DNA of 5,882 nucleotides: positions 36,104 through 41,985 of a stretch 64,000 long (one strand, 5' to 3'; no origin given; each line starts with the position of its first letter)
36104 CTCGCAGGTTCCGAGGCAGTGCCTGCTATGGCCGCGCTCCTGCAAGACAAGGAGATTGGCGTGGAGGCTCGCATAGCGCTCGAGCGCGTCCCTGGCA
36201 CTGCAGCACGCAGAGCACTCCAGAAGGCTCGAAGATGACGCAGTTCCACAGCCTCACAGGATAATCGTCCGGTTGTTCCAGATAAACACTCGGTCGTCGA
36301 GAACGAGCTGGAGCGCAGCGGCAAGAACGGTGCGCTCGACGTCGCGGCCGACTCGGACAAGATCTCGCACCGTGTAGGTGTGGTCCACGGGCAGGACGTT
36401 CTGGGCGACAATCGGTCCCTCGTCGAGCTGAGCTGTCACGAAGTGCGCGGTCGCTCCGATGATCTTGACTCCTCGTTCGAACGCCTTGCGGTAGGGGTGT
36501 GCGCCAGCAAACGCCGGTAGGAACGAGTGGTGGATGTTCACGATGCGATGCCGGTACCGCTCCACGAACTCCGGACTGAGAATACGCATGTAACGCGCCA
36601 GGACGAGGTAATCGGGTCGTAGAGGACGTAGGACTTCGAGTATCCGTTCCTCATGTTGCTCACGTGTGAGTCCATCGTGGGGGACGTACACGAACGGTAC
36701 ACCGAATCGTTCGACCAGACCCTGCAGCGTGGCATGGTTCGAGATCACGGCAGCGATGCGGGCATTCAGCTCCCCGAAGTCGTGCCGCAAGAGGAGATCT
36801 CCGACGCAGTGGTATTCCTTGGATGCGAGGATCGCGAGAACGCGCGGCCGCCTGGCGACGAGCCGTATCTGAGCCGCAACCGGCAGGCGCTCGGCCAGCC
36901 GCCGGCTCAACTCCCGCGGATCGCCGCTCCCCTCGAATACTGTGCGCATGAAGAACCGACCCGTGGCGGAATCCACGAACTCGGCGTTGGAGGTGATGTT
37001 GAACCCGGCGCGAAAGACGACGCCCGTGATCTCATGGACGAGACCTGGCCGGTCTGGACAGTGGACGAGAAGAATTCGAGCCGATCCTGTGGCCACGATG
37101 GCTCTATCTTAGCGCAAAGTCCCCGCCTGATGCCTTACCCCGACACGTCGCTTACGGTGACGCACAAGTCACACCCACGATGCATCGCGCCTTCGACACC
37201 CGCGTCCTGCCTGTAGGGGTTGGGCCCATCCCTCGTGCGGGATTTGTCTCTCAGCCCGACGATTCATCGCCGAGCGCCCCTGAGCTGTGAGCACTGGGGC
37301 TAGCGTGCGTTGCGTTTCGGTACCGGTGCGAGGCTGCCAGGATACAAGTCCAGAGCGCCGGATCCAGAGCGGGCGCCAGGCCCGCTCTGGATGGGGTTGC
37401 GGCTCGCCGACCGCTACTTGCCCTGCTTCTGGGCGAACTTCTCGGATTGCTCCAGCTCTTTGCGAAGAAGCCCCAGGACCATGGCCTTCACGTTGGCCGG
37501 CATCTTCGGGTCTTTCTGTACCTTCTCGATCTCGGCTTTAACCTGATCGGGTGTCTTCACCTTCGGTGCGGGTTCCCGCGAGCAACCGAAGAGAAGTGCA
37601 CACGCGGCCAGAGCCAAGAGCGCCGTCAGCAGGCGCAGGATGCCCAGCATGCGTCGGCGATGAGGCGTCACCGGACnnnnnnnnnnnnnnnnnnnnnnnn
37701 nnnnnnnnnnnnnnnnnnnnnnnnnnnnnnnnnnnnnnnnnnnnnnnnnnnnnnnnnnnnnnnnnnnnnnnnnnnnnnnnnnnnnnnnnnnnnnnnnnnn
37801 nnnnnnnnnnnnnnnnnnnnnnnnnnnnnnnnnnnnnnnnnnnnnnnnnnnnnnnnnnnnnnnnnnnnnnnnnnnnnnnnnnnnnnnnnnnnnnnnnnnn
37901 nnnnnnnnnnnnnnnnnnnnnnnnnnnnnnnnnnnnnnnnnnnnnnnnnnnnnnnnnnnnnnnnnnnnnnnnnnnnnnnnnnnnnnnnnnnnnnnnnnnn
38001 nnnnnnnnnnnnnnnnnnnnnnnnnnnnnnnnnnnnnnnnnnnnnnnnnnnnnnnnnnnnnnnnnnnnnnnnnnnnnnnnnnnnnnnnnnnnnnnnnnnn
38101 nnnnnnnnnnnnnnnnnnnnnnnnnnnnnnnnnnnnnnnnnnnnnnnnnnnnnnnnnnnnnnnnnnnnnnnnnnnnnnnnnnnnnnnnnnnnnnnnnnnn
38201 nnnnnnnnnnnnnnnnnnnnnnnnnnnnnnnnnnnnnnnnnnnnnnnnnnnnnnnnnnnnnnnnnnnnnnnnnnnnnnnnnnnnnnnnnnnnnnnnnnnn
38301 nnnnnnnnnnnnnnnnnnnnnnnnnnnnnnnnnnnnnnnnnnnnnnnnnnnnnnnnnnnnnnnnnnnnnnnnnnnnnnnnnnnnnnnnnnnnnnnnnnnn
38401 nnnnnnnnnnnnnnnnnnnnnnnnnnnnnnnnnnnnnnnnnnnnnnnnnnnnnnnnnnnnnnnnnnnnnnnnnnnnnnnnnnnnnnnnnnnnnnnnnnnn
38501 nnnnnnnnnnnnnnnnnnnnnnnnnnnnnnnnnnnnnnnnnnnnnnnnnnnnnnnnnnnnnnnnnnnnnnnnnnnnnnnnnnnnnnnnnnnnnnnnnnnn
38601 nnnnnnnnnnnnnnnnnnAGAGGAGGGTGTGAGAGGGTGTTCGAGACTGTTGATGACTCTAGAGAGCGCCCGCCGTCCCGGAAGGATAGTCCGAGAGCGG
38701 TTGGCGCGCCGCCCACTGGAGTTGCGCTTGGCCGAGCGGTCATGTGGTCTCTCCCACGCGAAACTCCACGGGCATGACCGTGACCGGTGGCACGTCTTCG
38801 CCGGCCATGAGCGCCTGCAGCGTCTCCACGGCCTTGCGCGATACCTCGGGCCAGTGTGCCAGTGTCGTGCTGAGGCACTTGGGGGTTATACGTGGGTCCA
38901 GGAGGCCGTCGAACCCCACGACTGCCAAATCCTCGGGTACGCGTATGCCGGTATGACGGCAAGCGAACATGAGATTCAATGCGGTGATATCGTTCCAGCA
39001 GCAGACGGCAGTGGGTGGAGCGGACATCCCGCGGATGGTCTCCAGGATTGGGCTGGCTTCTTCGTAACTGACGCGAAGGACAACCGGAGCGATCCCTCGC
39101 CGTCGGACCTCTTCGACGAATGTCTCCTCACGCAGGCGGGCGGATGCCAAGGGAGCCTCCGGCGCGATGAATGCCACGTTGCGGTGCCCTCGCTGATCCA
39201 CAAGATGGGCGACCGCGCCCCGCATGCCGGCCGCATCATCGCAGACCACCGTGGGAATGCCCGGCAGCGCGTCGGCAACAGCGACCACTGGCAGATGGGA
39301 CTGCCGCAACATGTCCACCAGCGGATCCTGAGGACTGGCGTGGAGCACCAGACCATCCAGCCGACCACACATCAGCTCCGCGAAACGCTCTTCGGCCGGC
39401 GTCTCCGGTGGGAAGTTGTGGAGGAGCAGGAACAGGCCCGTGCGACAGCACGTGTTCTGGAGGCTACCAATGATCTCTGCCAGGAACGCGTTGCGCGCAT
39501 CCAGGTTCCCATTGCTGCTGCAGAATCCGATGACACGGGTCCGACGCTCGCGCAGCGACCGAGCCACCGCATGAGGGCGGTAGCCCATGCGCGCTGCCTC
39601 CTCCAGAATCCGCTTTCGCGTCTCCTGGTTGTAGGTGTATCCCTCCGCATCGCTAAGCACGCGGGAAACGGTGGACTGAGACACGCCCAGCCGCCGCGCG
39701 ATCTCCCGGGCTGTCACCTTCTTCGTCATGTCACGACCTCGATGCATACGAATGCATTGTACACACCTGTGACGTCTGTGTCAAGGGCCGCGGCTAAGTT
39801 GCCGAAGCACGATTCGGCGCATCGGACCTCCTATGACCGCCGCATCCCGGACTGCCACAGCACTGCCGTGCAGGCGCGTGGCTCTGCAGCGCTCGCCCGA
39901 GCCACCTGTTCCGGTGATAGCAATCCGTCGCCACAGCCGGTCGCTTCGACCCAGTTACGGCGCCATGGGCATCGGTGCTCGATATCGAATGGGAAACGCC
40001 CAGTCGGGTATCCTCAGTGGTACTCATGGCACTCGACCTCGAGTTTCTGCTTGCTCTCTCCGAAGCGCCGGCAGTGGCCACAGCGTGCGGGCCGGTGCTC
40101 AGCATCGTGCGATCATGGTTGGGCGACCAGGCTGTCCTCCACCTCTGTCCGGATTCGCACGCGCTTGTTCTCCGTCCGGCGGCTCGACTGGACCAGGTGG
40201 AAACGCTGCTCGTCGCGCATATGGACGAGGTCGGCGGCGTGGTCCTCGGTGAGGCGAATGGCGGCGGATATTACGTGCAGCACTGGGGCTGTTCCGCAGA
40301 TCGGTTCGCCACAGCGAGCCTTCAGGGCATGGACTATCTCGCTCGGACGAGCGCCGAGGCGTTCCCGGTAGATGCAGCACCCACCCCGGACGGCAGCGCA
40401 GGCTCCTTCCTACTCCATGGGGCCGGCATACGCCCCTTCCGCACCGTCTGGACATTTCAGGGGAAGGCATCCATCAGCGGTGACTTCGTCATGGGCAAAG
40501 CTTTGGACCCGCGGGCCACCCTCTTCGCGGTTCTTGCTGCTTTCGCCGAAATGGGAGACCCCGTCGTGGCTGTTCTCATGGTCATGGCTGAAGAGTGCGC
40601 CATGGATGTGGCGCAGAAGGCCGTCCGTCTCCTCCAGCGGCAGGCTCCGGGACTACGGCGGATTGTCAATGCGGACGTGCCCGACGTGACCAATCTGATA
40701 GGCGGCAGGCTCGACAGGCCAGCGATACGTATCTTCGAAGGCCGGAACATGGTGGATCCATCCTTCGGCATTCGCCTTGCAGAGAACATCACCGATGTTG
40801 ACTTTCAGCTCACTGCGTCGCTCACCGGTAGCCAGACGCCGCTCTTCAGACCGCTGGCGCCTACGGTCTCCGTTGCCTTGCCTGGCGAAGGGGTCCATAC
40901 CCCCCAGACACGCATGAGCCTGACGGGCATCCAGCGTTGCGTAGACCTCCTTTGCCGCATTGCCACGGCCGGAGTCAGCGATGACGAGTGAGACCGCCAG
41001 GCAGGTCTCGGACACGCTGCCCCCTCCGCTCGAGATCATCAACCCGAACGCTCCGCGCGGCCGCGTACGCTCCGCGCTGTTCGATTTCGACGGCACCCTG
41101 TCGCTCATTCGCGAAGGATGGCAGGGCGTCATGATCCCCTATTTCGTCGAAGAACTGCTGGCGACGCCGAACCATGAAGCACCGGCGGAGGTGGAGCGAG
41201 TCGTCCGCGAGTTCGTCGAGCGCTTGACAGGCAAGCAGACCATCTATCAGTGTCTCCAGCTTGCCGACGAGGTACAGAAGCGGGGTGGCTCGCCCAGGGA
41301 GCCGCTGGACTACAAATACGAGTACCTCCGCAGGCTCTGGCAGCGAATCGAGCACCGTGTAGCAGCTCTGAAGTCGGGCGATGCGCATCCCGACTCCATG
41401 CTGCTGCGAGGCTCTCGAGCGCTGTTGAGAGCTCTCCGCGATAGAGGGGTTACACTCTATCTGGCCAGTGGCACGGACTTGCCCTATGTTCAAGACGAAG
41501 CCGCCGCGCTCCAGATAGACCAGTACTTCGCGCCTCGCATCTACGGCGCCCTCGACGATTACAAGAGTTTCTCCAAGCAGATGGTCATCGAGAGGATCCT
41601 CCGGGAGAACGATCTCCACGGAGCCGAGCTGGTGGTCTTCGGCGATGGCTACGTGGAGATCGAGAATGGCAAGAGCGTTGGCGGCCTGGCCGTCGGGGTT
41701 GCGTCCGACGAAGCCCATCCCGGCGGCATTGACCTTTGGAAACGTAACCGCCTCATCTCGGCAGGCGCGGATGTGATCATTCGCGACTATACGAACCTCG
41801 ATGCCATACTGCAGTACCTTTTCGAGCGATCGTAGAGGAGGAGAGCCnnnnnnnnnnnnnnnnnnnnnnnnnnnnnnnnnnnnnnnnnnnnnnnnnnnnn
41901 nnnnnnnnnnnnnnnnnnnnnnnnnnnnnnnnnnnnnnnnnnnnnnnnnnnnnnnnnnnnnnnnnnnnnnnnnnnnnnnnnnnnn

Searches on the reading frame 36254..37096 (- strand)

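Call 53: search_protein_families(library=pfam, proteins=[window:36254-37096:-], max_evalue=0.00001)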
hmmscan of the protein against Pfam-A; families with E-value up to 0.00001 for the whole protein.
window:36254-37096:- (280 aa): 2 families
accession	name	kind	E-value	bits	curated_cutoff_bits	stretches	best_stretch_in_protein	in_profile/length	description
PF00551.24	Formyl_trans_N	-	1.1e-46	159.3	26.1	1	87-261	3-180/181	Formyl transferase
PF01842.31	ACT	-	3.9e-10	39.7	27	1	8-68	2-62/66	ACT domain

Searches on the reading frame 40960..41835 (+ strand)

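Call 53: search_protein_families(library=pfam, proteins=[window:40960-41835:+], max_evalue=0.00001)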
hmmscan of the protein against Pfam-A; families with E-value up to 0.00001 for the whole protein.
window:40960-41835:+ (291 aa): 3 families
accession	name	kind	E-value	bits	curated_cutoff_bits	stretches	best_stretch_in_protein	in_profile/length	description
PF00702.32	Hydrolase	-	4e-11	44.1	26.4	1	39-241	4-191/191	haloacid dehalogenase-like hydrolase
PF12710.13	HAD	-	2.9e-09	38.1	27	1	39-230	1-181/189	haloacid dehalogenase-like hydrolase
PF13419.12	HAD_2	-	1.2e-07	32.5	23.8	1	40-241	2-172/178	Haloacid dehalogenase-like hydrolase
